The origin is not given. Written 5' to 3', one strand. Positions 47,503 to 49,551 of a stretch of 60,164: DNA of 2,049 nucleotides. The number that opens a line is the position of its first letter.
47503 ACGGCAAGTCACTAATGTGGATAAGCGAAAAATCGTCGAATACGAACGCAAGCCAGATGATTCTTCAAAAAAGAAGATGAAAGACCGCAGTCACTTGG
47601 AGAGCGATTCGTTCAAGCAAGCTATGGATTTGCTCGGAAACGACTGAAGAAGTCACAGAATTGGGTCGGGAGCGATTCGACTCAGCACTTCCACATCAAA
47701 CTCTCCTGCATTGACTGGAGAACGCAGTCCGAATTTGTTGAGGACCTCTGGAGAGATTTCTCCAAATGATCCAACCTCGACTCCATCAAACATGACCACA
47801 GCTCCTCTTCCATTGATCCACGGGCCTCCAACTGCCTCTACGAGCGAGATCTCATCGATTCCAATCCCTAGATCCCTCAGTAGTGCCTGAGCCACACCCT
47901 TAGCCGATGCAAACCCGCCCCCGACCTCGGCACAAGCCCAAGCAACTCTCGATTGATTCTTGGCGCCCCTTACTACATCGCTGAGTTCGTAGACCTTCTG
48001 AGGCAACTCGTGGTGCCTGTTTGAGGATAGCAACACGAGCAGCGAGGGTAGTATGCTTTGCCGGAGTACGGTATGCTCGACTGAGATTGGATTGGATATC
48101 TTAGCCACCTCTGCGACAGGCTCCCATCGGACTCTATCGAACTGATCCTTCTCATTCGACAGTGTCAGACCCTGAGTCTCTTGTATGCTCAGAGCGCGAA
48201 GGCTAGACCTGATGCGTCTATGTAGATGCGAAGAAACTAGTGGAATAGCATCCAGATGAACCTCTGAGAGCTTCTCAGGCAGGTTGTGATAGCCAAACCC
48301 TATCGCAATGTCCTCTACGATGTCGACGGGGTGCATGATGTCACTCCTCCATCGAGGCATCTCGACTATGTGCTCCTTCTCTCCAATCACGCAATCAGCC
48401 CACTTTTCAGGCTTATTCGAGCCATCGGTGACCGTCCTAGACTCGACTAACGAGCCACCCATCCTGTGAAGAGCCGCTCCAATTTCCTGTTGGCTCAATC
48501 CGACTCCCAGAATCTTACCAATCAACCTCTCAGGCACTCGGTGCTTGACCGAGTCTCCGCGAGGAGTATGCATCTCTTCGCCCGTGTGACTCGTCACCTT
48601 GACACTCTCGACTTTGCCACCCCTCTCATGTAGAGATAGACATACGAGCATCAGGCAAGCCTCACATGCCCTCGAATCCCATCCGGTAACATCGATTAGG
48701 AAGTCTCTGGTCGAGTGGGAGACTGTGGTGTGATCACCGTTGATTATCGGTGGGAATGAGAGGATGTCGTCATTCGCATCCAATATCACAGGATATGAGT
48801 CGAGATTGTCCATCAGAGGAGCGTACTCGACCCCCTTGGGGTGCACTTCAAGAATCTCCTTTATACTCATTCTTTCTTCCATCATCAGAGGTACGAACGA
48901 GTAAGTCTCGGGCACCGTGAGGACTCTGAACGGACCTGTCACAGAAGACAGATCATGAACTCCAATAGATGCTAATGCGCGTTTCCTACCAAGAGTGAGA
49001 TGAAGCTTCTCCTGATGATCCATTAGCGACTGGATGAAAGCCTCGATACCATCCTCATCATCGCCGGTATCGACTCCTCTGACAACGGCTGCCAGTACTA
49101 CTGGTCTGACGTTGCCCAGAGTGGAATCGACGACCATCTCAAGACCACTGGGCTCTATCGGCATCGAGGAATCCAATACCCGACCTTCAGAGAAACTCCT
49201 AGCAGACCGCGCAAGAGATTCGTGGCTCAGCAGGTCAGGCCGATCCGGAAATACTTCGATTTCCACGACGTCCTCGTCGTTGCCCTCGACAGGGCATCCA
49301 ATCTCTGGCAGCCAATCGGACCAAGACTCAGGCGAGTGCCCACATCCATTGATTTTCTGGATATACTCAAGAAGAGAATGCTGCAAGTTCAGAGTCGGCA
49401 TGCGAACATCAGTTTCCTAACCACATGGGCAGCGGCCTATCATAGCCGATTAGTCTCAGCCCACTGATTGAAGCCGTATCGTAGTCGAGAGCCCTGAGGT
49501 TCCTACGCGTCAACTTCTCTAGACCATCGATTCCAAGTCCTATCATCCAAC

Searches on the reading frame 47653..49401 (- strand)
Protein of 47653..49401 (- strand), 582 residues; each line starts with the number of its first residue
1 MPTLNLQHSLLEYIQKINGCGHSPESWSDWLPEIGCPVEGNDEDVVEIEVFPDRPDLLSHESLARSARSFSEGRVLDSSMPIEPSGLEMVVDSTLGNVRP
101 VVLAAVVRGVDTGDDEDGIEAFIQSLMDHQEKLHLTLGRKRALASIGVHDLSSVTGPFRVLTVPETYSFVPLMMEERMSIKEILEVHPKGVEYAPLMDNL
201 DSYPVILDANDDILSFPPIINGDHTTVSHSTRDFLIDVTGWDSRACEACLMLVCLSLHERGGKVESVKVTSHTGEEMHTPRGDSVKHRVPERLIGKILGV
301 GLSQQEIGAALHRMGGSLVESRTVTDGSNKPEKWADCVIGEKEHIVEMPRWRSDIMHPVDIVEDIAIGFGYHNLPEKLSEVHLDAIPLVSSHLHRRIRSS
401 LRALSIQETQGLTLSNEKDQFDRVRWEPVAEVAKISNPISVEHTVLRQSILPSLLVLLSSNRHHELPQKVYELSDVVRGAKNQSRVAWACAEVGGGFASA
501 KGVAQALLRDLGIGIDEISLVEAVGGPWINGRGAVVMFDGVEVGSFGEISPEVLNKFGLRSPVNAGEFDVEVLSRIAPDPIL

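Call 54: search_protein_families(library=pfam, proteins=[window:47653-49401:-], max_evalue=0.0001)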
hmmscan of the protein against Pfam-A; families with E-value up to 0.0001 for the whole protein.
window:47653-49401:- (582 aa): 3 families
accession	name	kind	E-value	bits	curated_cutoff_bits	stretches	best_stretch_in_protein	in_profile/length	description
PF17759.6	tRNA_synthFbeta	-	5.7e-31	108.1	22.4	1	390-570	18-214/214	Phenylalanyl tRNA synthetase beta chain CLM domain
PF03484.21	B5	-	1.3e-16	61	28.6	1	293-371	7-67/67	tRNA synthetase B5 domain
PF03483.22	B3_4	-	8.2e-10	39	29.3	1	117-244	30-130/174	B3/4 domain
